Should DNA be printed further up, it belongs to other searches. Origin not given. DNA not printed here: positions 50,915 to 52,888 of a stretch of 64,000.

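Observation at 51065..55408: Four-gene operon: unknown 558-aa protein, DUF3726-like protein, His-rich ureohydrolase and FAH-family enzyme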

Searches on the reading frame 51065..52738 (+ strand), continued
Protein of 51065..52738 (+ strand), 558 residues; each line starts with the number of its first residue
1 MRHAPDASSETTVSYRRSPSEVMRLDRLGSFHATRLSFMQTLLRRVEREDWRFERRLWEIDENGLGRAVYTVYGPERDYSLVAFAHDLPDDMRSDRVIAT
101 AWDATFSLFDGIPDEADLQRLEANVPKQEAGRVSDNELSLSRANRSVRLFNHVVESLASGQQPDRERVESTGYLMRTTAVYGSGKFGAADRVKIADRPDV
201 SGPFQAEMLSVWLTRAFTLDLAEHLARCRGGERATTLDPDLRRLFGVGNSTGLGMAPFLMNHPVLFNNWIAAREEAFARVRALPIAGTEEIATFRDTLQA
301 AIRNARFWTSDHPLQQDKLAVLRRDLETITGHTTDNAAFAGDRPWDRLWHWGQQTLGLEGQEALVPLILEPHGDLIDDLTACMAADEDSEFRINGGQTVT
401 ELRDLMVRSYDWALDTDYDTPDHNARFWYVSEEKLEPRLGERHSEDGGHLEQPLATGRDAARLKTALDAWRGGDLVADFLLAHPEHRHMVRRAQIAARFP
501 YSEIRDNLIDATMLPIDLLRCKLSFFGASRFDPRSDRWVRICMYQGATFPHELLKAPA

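Call 59: search_protein_families(library=pfam, proteins=[L018:1870-2322:+, L018:2322-3263:+, L018:3271-5379:+, L018:10454-11086:+, L018:11292-12569:+, L018:14194-14661:+, L018:14677-15960:+, L018:16109-16891:+, L009:10207-11352:+, L009:11417-12235:+], max_evalue=0.001)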
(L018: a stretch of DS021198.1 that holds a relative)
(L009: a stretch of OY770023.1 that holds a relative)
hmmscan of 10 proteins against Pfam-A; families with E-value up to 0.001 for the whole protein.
L018:1870-2322:+ (151 aa): 1 family
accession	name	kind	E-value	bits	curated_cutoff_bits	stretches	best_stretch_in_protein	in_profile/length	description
PF00072.30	Response_reg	-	3e-20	72.9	30.2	1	13-133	2-108/111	Response regulator receiver domain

L018:2322-3263:+ (314 aa): 2 families
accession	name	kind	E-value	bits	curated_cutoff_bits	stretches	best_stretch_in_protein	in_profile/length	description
PF08668.18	HDOD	-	2.6e-59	200.5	22.9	1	53-246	2-195/196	HDOD domain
PF01966.28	HD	-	5.8e-08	33.5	22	1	149-263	4-110/116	HD domain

L018:3271-5379:+ (703 aa): 7 families
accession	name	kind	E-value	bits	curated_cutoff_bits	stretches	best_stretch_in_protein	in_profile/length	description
PF00563.25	EAL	-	1e-63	215.3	31.3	1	465-687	2-222/236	EAL domain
PF00990.26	GGDEF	-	2e-49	167.9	23.8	1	283-445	1-161/161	Diguanylate cyclase, GGDEF domain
PF00072.30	Response_reg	-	1.1e-16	61.5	30.2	1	29-126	1-101/111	Response regulator receiver domain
PF08448.16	PAS_4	-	2.1e-09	38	23.1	1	163-270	1-106/110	PAS fold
PF00989.32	PAS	-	3.6e-08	33.8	22.6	1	158-229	2-75/113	PAS fold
PF13188.13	PAS_8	-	1.7e-06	28.1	21.8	1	157-210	1-54/65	PAS domain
PF13426.13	PAS_9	-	3e-06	27.9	27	1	167-269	1-101/103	PAS domain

L018:10454-11086:+ (211 aa): 1 family
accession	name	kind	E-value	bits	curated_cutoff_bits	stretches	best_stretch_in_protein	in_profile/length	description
PF01797.21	Y1_Tnp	-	6.7e-15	55.7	23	1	11-122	4-119/121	Transposase IS200 like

L018:11292-12569:+ (426 aa): 2 families
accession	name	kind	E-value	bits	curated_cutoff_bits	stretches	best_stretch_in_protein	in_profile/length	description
PF00378.25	ECH_1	-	3.5e-56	190.8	27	1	178-425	3-250/251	Enoyl-CoA hydratase/isomerase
PF16113.10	ECH_2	-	3.6e-37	129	27.2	1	182-365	2-188/335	Enoyl-CoA hydratase/isomerase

L018:14194-14661:+ (156 aa): 2 families
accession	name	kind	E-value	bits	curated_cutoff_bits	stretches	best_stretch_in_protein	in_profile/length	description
PF13380.12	CoA_binding_2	-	7.3e-43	146.1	22.8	1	15-129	1-115/116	CoA binding domain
PF02629.25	CoA_binding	-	0.00012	23.2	22.3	1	15-98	4-92/97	CoA binding domain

L018:14677-15960:+ (428 aa): 5 families
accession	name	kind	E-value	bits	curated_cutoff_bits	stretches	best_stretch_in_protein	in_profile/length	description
PF01053.26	Cys_Met_Meta_PP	-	1.5e-135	452.1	27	1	9-423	1-380/381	Cys/Met metabolism PLP-dependent enzyme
PF01041.23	DegT_DnrJ_EryC1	-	2.4e-11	43.9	19.8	1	62-188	23-149/360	DegT/DnrJ/EryC1/StrS aminotransferase family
PF00155.27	Aminotran_1_2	-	3.3e-08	33.5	19.7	1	62-192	41-193/361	Aminotransferase class I and II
PF00266.25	Aminotran_5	-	2.5e-05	23.9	21.5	1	137-217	128-209/371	Aminotransferase class-V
PF01212.27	Beta_elim_lyase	-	9.3e-05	22.3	27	1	61-312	30-269/288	Beta-eliminating lyase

L018:16109-16891:+ (261 aa): 1 family
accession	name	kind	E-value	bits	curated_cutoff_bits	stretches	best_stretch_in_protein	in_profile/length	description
PF05598.16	DUF772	-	1.1e-16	61.1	23.1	1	55-121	1-71/74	Transposase domain (DUF772)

L009:10207-11352:+ (382 aa): 1 family
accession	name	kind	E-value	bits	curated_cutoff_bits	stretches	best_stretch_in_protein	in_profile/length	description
PF02615.19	Ldh_2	-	1.7e-94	317.1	38.8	1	56-379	2-332/333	Malate/L-lactate dehydrogenase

L009:11417-12235:+ (273 aa): 4 families
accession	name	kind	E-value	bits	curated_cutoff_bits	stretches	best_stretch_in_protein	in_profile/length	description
PF13443.12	HTH_26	-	4.6e-06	27.2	22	1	18-63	12-58/63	Cro/C1-type HTH DNA-binding domain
PF13560.12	HTH_31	-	1.7e-05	25.5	27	1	16-62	14-61/64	Helix-turn-helix domain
PF01381.28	HTH_3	-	2.4e-05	24.7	23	1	18-62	11-55/55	Helix-turn-helix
PF12844.13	HTH_19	-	0.00024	21.4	30.2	1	20-63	16-59/64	Helix-turn-helix domain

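Call 60: search_protein_families(library=pfam, proteins=[L064:10353-10709:+, L064:10693-11241:+, L064:11241-11825:+, L064:12108-13280:-, L009:12423-13964:+, L009:14080-15693:+, L057:4025-6238:-, L057:6303-6845:-, L057:6995-7675:-, L057:11094-11903:-], max_evalue=0.001)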
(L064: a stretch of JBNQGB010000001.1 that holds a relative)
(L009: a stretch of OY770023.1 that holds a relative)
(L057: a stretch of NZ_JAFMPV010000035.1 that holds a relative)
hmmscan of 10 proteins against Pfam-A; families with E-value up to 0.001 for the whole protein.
L064:10353-10709:+ (119 aa): 1 family
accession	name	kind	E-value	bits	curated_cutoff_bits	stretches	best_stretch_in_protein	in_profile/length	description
PF01042.26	Ribonuc_L-PSP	-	2.7e-25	89.2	27.3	1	6-117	3-121/121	Endoribonuclease L-PSP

L064:10693-11241:+ (183 aa): 0 families

L064:11241-11825:+ (195 aa): 2 families
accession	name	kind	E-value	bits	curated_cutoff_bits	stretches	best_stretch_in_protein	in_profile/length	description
PF19581.5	Glyoxalase_7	-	2e-47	160.9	23.6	1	76-194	9-128/133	Glyoxalase superfamily protein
PF20066.5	Glyoxalase_8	-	2.3e-15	57.3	23.7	1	19-74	4-59/143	Glyoxalase superfamily protein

L064:12108-13280:- (391 aa): 1 family
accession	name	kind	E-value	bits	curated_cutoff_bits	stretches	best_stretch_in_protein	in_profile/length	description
PF13609.12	Porin_4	-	7.4e-09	36.3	27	1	109-297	77-279/310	Gram-negative porin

L009:12423-13964:+ (514 aa): 2 families
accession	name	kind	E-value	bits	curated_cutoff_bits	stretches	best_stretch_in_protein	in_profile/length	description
PF07364.17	DUF1485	-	1.2e-84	284.5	22.8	1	11-300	1-289/290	Metallopeptidase family M81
PF07171.17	MlrC_C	-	3.1e-53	181.1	27.2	1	310-491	1-178/178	MlrC C-terminus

L009:14080-15693:+ (538 aa): 1 family
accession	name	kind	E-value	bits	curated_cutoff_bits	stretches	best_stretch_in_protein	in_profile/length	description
PF00496.27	SBP_bac_5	-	1.8e-74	251.5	32.4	1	102-452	1-364/368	Bacterial extracellular solute-binding proteins, family 5 Middle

L057:4025-6238:- (738 aa): 2 families
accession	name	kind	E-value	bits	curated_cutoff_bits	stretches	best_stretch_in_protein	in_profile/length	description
PF00593.30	TonB_dep_Rec_b-barrel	-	1.7e-32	114.3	27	1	246-698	21-436/436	TonB dependent receptor-like, beta-barrel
PF07715.20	Plug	-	6.8e-13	49.5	23.9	1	83-193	2-107/107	TonB-dependent Receptor Plug Domain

L057:6303-6845:- (181 aa): 3 families
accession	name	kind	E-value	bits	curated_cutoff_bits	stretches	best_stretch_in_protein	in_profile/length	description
PF05163.17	DinB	-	1.4e-27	97.1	23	1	9-174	7-158/165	DinB family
PF12867.12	DinB_2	-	4.3e-09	37.3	24.8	1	16-154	4-128/128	DinB superfamily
PF04978.18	MST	-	0.00077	20.4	27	0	21-155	13-141/149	Mycothiol-S-transferase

L057:6995-7675:- (227 aa): 1 family
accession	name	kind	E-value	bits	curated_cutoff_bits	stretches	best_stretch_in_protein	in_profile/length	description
PF07690.21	MFS_1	-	8.2e-14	51.7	33.4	1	35-208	1-175/347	Major Facilitator Superfamily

L057:11094-11903:- (270 aa): 2 families
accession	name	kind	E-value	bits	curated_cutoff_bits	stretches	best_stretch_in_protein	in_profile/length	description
PF01464.25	SLT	-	2.5e-27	95.2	21.3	1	147-243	3-105/117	Transglycosylase SLT domain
PF13406.11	SLT_2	-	1.5e-05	24.8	24.3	0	177-202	151-176/292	Transglycosylase SLT domain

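Call 61: search_solved_structures(query=A2, max_evalue=10)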
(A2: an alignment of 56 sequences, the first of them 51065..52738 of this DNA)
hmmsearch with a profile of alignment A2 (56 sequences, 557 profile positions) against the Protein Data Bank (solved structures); distinct sequences matched with E-value up to 10: 2.
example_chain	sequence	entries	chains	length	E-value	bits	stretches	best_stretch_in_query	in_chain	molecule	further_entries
5w5a_A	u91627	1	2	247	0.55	12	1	142-201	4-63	HTH-type transcriptional regulator Cmr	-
2oai_A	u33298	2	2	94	1.5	10.6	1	381-450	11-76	Hemolysin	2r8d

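Call 63: search_protein_families(library=ncbifam, proteins=[L023:6964-7950:+, L013:5524-6972:+, L008:6363-7922:+, L009:10207-11352:+, L064:10693-11241:+], max_evalue=0.00001)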
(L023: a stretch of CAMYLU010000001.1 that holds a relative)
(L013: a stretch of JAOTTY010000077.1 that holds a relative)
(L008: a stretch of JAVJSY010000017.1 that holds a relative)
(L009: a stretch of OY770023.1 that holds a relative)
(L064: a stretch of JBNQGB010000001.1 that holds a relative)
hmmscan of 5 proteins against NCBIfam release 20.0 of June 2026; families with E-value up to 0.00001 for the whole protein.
L023:6964-7950:+ (329 aa): 0 families

L013:5524-6972:+ (483 aa): 44 families (the best 25 are shown)
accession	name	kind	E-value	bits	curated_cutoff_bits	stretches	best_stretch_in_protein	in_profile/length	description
NF042993.1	AlphKGSA_gudD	equivalog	3.3e-144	481.2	770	1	6-477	5-480/481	alpha-ketoglutaric semialdehyde dehydrogenase GucD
NF052305.1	DioxValDhHalo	equivalog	1.2e-140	469.6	750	1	1-476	1-480/483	2,5-dioxovalerate dehydrogenase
TIGR02299.1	HpaE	equivalog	7e-113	377.8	638.35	1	7-481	3-480/488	5-carboxymethyl-2-hydroxymuconate semialdehyde dehydrogenase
TIGR01804.1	BADH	equivalog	1.2e-110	370.2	668.6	1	8-473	1-467/467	betaine-aldehyde dehydrogenase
NF009725.0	PRK13252.1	equivalog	7.5e-107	357.8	593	1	4-478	6-480/488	betaine-aldehyde dehydrogenase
NF010000.0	PRK13473.1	subfamily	1.6e-105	353.5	615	1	5-474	3-469/475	aminobutyraldehyde dehydrogenase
NF040648.1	lactal_redase_Meth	equivalog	4.1e-99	332.7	650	1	8-476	2-461/463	lactaldehyde dehydrogenase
NF002852.0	PRK03137.1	subfamily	6.1e-98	328.8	648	1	8-451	40-486/514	L-glutamate gamma-semialdehyde dehydrogenase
TIGR01780.1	SSADH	subfamily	6.6e-98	328.5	646.35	1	29-473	7-448/448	succinate-semialdehyde dehydrogenase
NF006916.0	PRK09407.1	equivalog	8.7e-94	315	521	1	29-474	44-489/526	succinic semialdehyde dehydrogenase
TIGR03216.1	OH_muco_semi_DH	equivalog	2.4e-93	313.3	693.25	1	6-477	2-479/481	2-hydroxymuconic semialdehyde dehydrogenase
TIGR01237.1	D1pyr5carbox2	equivalog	2.8e-92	310.1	659.65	1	8-455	36-487/511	L-glutamate gamma-semialdehyde dehydrogenase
NF045735.1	PaDhStyDPseudo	equivalog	4.3e-92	309.3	850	1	6-478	4-482/483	phenylacetaldehyde dehydrogenase StyD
NF007497.0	PRK10090.1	equivalog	1.6e-90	304.2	500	1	5-436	7-438/480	aldehyde dehydrogenase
NF045736.1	PaDhStyDRhodo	equivalog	1.5e-85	287.5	800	1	6-462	4-462/479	phenylacetaldehyde dehydrogenase StyD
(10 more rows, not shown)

L008:6363-7922:+ (520 aa): 5 families
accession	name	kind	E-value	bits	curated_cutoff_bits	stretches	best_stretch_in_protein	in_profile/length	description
TIGR00842.1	bcct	subfamily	8e-95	318.2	407.55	1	64-504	2-439/452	BCCT family transporter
NF047988.1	betaine_BCCT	equivalog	1.4e-91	307.5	650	1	25-504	2-471/483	glycine betaine uptake BCCT transporter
NF007399.1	PRK09928.1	subfamily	3.2e-66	223.7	695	1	21-504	11-488/675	choline BCCT transporter BetT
NF002887.1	PRK03356.1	equivalog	1e-60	205.9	541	1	32-502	20-484/497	L-carnitine/gamma-butyrobetaine antiporter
NF007412.0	PRK09950.1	equivalog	3.9e-55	187.4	647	1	35-509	21-491/536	BCCT family transporter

L009:10207-11352:+ (382 aa): 5 families
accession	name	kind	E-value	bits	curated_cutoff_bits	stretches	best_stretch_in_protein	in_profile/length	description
NF040650.1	sulfolac_dhydr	equivalog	2.4e-52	178.2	500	1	60-380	8-327/339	L-sulfolactate dehydrogenase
NF011599.0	PRK15025.1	equivalog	2.7e-39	135.3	356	1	57-375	5-327/349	ureidoglycolate dehydrogenase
TIGR03175.1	AllD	equivalog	8.5e-38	130.3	496.2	1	56-371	4-323/349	ureidoglycolate dehydrogenase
NF007504.0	PRK10098.1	equivalog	5.6e-33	114.1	336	1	50-380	2-338/360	malate/lactate/ureidoglycolate dehydrogenase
NF009750.0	PRK13260.1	equivalog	2.8e-31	108.8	316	1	61-382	9-332/332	3-dehydro-L-gulonate 2-dehydrogenase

L064:10693-11241:+ (183 aa): 0 families

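Call 71: search_protein_families(library=pfam, proteins=[L052:11633-12730:+, L052:13506-14795:+, L052:14894-16036:+, L052:3317-4435:-, L057:8-1138:+, L057:2001-3173:+, L057:3142-4116:+, L057:10350-10718:+], max_evalue=0.01)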
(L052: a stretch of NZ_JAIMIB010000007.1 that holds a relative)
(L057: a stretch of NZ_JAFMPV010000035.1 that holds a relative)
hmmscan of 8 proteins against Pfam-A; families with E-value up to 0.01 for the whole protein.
L052:11633-12730:+ (366 aa): 2 families
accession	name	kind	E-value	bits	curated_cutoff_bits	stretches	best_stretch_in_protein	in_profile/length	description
PF14378.12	PAP2_3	-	2.2e-24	86.8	27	1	150-349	3-190/190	PAP2 superfamily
PF01569.27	PAP2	-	2.8e-07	30.8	27.2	1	287-354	50-125/130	PAP2 superfamily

L052:13506-14795:+ (430 aa): 2 families
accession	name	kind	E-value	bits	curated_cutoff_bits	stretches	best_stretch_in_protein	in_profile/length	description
PF05159.20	Capsule_synth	-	1.7e-49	169.4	20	1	80-389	2-310/310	Capsule polysaccharide biosynthesis protein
PF20471.4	DUF6716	-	0.004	16.6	27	1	303-337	246-280/342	Putative glycosyltransferase (DUF6716)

L052:14894-16036:+ (381 aa): 3 families
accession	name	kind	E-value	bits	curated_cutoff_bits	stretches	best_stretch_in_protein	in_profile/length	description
PF22461.2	SLBB_2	-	4.5e-16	59.1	27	2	252-347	3-79/79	SLBB domain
PF02563.21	Poly_export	-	1.9e-14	54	28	1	83-162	8-75/77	Polysaccharide biosynthesis/export protein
PF10531.15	SLBB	-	8.7e-06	25.9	27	1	171-216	2-46/55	SLBB domain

L052:3317-4435:- (373 aa): 10 families
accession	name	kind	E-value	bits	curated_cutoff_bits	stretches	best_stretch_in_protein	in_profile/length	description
PF01370.27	Epimerase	-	2.1e-52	178.4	20.9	1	40-271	1-227/240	NAD dependent epimerase/dehydratase family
PF16363.11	GDP_Man_Dehyd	-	2.1e-49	169.2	27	1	41-361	1-330/332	GDP-mannose 4,6 dehydratase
PF01073.25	3Beta_HSD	-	1.9e-15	57.1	22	1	42-262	2-222/280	3-beta hydroxysteroid dehydrogenase/isomerase family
PF04321.23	RmlD_sub_bind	-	7.9e-15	55.1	27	1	39-268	2-196/287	RmlD substrate binding domain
PF02719.21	Polysacc_synt_2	-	2.3e-12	47.1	20.2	1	40-198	1-147/293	Polysaccharide biosynthesis protein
PF07993.18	NAD_binding_4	-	1.3e-09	38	20.1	1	115-221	90-209/258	Male sterility protein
PF00106.31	adh_short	-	3.9e-06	26.9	26.6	1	40-205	3-165/195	short chain dehydrogenase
PF13460.12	NAD_binding_10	-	4e-05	24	27.2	1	46-198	3-129/184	NAD(P)H-binding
PF08659.16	KR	-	0.0016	18.9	22.6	0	40-177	3-150/180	KR domain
PF13561.12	adh_short_C2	-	0.0041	17.1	27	1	49-205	8-159/236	Enoyl-(Acyl carrier protein) reductase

L057:8-1138:+ (377 aa): 3 families
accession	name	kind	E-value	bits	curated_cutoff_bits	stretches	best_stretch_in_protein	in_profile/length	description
PF13692.12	Glyco_trans_1_4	-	7.2e-09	36.5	27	1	218-292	56-128/142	Glycosyl transferases group 1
PF00534.26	Glycos_transf_1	-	1.9e-05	24.7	26.4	1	224-291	75-143/172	Glycosyl transferases group 1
PF13524.12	Glyco_trans_1_2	-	0.0022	18.4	25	0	228-289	33-98/144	Glycosyl transferase-like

L057:2001-3173:+ (391 aa): 1 family
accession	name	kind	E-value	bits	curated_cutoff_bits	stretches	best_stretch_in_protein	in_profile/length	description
PF01757.29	Acyl_transf_3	-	1.2e-30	107.1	31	1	16-346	4-318/326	Acyltransferase domain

L057:3142-4116:+ (325 aa): 0 families

L057:10350-10718:+ (123 aa): 1 family
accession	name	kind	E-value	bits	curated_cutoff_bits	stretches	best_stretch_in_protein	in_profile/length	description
PF01042.26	Ribonuc_L-PSP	-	1.6e-24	86.6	27.3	1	11-115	8-119/121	Endoribonuclease L-PSP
